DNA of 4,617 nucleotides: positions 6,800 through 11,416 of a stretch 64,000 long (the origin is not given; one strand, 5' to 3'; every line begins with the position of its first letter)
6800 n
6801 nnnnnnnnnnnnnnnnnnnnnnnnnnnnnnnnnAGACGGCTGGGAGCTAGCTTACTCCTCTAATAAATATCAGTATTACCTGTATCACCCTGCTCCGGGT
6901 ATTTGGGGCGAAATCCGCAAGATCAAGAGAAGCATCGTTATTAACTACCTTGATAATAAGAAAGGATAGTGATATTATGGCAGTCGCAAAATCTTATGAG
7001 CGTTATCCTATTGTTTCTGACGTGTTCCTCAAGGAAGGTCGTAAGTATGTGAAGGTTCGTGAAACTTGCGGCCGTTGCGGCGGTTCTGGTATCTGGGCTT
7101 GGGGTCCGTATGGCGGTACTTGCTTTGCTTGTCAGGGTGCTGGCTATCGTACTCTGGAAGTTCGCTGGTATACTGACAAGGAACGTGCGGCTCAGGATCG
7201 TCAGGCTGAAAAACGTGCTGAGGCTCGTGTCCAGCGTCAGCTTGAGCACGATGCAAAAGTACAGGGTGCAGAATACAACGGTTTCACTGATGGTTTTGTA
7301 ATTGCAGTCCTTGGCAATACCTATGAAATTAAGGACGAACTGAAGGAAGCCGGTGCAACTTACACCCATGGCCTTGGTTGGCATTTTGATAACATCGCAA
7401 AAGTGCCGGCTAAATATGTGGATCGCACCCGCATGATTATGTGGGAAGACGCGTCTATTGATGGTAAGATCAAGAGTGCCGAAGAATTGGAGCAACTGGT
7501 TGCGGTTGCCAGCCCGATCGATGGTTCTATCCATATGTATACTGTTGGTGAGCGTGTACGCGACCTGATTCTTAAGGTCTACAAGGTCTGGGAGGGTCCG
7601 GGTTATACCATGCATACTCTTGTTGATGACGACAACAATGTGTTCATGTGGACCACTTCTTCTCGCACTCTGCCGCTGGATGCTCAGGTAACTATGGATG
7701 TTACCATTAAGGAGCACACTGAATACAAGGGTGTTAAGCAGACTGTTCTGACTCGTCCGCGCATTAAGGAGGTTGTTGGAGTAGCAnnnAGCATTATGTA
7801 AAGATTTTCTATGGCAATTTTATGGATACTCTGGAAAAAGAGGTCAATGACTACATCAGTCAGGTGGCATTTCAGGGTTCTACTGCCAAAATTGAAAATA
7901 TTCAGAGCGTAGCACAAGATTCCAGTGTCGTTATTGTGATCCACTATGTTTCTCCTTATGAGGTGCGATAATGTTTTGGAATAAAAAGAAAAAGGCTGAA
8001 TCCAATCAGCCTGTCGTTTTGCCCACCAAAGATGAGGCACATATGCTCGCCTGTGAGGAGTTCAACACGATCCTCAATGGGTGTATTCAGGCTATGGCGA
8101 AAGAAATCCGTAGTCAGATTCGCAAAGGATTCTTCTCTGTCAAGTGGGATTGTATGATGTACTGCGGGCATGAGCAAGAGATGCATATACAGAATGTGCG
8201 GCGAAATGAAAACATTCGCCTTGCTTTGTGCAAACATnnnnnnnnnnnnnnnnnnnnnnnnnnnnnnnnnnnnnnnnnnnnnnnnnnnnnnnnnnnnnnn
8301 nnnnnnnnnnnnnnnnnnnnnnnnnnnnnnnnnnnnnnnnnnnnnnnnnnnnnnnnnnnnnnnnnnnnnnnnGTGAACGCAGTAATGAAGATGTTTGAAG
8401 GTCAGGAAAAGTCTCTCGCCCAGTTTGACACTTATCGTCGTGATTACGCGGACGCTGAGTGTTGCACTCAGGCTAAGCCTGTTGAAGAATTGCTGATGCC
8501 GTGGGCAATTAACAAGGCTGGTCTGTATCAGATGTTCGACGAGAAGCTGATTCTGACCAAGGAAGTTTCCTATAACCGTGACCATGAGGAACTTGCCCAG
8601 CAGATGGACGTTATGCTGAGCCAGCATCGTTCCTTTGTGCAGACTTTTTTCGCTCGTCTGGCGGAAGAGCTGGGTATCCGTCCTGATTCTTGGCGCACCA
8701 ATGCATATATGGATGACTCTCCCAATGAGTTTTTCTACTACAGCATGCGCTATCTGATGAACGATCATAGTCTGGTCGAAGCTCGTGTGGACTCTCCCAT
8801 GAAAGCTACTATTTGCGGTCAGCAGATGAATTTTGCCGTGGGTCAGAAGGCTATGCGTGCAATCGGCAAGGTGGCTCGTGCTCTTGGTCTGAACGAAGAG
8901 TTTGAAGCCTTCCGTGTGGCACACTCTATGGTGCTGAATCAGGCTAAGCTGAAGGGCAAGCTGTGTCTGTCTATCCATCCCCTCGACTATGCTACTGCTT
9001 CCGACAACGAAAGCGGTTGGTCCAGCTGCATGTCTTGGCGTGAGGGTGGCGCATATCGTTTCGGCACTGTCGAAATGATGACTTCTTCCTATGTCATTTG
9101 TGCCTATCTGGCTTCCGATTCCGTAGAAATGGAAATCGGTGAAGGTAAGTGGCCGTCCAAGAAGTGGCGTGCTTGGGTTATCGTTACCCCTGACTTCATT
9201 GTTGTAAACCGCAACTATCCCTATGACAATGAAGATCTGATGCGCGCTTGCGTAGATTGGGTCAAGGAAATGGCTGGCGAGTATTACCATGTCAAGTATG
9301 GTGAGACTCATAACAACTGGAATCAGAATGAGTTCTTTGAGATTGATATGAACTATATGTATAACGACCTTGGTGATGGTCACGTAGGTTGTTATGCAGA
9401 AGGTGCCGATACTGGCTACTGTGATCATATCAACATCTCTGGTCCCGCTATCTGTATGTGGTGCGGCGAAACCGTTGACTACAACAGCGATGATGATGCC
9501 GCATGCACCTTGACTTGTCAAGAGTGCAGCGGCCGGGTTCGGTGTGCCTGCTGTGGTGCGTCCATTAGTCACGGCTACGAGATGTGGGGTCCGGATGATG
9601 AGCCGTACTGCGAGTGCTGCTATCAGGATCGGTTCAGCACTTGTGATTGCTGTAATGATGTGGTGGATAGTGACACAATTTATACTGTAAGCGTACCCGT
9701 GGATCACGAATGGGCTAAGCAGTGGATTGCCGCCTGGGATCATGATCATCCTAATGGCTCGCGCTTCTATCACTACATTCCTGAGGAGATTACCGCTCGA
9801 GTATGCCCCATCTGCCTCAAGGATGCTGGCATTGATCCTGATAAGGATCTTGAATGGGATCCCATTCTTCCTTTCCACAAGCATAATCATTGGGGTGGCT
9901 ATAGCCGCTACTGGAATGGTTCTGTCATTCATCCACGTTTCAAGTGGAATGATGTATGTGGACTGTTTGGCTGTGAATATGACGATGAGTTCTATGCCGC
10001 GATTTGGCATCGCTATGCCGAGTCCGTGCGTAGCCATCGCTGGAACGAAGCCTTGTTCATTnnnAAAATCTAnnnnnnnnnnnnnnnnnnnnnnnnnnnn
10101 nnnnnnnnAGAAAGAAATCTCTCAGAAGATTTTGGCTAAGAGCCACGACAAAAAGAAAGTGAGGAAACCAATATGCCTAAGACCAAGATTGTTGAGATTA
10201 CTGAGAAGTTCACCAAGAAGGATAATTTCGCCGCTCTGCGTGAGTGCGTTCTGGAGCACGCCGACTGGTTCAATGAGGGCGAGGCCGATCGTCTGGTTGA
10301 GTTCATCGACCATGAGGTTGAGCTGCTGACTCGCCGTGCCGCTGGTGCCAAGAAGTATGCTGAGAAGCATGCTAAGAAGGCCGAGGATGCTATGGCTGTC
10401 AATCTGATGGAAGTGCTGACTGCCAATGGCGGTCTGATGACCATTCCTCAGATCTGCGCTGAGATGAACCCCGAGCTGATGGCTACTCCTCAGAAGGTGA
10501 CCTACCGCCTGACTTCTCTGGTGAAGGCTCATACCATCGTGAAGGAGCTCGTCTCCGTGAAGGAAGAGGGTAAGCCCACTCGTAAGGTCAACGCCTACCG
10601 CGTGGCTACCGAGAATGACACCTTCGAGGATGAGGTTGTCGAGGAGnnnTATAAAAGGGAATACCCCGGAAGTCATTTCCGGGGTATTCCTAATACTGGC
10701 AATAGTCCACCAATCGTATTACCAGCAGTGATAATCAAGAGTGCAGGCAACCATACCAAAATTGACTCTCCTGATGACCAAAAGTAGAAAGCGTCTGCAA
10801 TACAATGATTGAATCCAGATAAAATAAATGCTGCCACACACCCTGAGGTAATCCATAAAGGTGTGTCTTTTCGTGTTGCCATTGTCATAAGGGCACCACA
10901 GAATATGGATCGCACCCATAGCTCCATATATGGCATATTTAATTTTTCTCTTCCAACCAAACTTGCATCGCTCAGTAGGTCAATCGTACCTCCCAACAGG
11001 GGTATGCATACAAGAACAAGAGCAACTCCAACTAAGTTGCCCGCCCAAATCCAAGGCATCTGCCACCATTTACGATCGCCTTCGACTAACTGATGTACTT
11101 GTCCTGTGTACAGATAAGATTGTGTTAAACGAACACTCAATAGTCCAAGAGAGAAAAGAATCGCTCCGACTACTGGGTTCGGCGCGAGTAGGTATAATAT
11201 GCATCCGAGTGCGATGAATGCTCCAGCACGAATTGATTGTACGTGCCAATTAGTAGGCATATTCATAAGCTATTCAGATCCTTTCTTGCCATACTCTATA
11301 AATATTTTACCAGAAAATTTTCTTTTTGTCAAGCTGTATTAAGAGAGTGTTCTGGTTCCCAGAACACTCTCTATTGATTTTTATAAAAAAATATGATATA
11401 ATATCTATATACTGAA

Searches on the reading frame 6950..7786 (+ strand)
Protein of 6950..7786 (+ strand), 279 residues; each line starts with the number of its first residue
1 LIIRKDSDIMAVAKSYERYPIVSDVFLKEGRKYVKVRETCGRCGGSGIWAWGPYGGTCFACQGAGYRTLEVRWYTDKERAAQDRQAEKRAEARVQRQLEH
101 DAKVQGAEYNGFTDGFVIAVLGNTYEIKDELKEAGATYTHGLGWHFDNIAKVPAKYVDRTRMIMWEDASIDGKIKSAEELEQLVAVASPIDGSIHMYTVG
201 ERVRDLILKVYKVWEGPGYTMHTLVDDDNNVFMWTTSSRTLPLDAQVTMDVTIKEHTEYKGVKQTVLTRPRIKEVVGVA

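Call 4: search_protein_families(library=pfam, proteins=[window:6950-7786:+], max_evalue=0.1)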
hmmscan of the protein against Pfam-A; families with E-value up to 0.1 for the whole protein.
window:6950-7786:+ (279 aa): 0 families

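Call 5: search_protein_families(library=phrogs, proteins=[window:6950-7786:+], max_evalue=0.01)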
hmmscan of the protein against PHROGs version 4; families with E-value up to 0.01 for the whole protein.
window:6950-7786:+ (279 aa): 10 families
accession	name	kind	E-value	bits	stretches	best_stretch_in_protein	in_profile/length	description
phrog_30451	-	unknown function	3e-38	132.9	1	21-275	6-282/287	-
phrog_2319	-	unknown function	8.4e-17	62.5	1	195-274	314-398/399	-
phrog_4095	-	unknown function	2.4e-11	44.7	2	28-68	25-71/234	-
phrog_4046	-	unknown function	5e-09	37.1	1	34-107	46-117/301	-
phrog_27218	-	unknown function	1.7e-08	35.5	1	214-274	132-191/192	-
phrog_3628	-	unknown function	1.1e-07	32.3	1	218-272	203-255/257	-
phrog_32167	-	unknown function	0.00052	20.8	1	38-109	155-227/285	-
phrog_37598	-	unknown function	0.00076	20.3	1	37-98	55-117/163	-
phrog_4265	-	unknown function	0.0024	18.7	1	38-110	23-96/280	-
phrog_9961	-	unknown function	0.0033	19.1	1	38-74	8-41/99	-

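Call 34: search_protein_families(library=ncbifam, proteins=[window:6950-7786:+], max_evalue=0.1)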
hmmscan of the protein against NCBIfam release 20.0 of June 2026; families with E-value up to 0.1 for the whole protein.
window:6950-7786:+ (279 aa): 0 families

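Call 86: search_protein_families(library=padloc, proteins=[window:6950-7786:+], max_evalue=0.01)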
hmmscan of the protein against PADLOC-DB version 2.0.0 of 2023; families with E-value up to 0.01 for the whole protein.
window:6950-7786:+ (279 aa): 0 families

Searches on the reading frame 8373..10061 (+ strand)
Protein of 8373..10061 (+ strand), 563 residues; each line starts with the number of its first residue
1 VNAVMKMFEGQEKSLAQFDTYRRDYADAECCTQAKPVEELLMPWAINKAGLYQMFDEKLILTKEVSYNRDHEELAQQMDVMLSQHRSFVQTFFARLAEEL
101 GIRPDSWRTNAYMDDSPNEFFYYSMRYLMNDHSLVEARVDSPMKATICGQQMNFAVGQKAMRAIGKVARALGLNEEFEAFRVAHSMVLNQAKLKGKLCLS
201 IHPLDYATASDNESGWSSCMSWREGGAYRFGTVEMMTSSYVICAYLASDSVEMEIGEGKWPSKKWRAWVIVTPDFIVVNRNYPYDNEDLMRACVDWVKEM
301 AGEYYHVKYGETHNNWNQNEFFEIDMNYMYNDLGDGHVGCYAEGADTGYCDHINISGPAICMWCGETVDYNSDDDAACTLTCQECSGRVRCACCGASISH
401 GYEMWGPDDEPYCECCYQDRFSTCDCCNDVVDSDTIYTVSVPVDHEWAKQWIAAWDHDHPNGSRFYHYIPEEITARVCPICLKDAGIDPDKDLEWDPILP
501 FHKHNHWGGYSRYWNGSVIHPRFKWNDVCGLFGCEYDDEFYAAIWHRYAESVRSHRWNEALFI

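Call 4: search_protein_families(library=pfam, proteins=[window:8373-10061:+], max_evalue=0.1)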
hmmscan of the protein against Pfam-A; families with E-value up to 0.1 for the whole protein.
window:8373-10061:+ (563 aa): 0 families

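Call 5: search_protein_families(library=phrogs, proteins=[window:8373-10061:+], max_evalue=0.01)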
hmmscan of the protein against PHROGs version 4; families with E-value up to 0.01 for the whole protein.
window:8373-10061:+ (563 aa): 0 families

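Call 7: search_solved_structures(query=window:8373-10061:+, max_evalue=1)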
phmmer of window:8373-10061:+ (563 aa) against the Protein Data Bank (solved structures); distinct sequences matched with E-value up to 1: 2.
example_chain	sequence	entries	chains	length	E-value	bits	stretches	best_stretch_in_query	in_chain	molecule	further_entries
4uya_A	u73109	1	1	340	0.082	14.9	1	501-556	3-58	MITOGEN-ACTIVATED PROTEIN KINASE KINASE KINASE MLK4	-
2dj7_A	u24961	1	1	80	0.59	12.1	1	352-423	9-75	Actin-binding LIM protein 3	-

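Call 16: find_homologous_proteins(query=window:8373-10061:+, max_evalue=0.001)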
Query window:8373-10061:+ (563 aa): 1252 proteins with E <= 0.001 among 3525 candidates; the best 120 are listed.
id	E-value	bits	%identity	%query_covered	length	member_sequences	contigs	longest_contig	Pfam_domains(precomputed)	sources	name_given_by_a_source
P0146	0.0e+0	1309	95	100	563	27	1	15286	-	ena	-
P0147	0.0e+0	1299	94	100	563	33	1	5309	-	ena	-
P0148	0.0e+0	1187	85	100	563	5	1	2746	-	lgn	-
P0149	0.0e+0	1123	83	99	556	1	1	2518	-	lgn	-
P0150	0.0e+0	1123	83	99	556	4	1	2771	-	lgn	-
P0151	0.0e+0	1122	83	99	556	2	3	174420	-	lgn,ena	-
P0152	0.0e+0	1120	83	99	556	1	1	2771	-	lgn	-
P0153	0.0e+0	1109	83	98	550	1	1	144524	-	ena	-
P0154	0.0e+0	1106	83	98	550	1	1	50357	-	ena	-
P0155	0.0e+0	1096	81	100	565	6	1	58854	-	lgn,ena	-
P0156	2.2e-233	795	61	100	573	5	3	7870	-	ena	-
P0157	9.1e-210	717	58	98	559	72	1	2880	-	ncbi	-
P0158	2.5e-209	715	58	97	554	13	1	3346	-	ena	-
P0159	5.9e-208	711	57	97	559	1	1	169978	-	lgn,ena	-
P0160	1.3e-188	647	53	99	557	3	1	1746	-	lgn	-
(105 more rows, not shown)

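Call 34: search_protein_families(library=ncbifam, proteins=[window:8373-10061:+], max_evalue=0.1)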
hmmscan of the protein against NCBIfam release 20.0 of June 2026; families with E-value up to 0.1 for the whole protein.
window:8373-10061:+ (563 aa): 0 families

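Call 86: search_protein_families(library=padloc, proteins=[window:8373-10061:+], max_evalue=0.01)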
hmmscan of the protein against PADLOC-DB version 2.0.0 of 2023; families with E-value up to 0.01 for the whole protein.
window:8373-10061:+ (563 aa): 0 families

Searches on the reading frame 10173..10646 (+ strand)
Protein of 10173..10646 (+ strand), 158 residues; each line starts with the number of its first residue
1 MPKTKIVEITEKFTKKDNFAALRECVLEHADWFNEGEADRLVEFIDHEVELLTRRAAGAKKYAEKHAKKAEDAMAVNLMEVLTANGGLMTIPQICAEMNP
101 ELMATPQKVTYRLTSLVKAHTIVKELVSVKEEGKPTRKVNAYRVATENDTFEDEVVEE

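Call 4: search_protein_families(library=pfam, proteins=[window:10173-10646:+], max_evalue=0.1)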
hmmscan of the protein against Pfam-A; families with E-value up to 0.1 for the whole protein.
window:10173-10646:+ (158 aa): 0 families

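Call 5: search_protein_families(library=phrogs, proteins=[window:10173-10646:+], max_evalue=0.01)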
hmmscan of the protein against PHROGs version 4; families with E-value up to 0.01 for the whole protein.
window:10173-10646:+ (158 aa): 0 families

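Call 34: search_protein_families(library=ncbifam, proteins=[window:10173-10646:+], max_evalue=0.1)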
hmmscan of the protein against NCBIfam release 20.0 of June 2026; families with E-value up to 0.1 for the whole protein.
window:10173-10646:+ (158 aa): 1 family
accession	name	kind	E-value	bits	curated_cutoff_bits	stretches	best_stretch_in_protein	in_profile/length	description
NF006291.0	PRK08474.1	equivalog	0.048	13.3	95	1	69-107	64-102/176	F0F1 ATP synthase subunit delta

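Call 86: search_protein_families(library=padloc, proteins=[window:10173-10646:+], max_evalue=0.01)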
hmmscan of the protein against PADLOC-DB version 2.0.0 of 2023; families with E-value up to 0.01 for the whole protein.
window:10173-10646:+ (158 aa): 0 families

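Call 99: search_protein_families(library=phrogs, proteins=[window:10173-10646:+], max_evalue=0.001)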
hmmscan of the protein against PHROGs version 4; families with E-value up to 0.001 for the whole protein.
window:10173-10646:+ (158 aa): 0 families

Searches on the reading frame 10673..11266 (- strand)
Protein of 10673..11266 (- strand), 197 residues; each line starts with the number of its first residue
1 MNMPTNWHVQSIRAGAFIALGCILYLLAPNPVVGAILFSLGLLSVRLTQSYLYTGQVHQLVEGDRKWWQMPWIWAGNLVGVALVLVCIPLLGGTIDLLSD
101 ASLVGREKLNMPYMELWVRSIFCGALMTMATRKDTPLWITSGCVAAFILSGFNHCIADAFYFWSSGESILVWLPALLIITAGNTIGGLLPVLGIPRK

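Call 4: search_protein_families(library=pfam, proteins=[window:10673-11266:-], max_evalue=0.1)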
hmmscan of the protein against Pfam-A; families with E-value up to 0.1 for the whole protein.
window:10673-11266:- (197 aa): 1 family
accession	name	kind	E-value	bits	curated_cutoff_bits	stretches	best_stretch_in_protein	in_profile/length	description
PF01226.23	Form_Nir_trans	-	2.2e-24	86.6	34.6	1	5-191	18-234/240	Formate/nitrite transporter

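Call 5: search_protein_families(library=phrogs, proteins=[window:10673-11266:-], max_evalue=0.01)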
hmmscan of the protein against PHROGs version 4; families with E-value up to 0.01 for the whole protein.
window:10673-11266:- (197 aa): 0 families
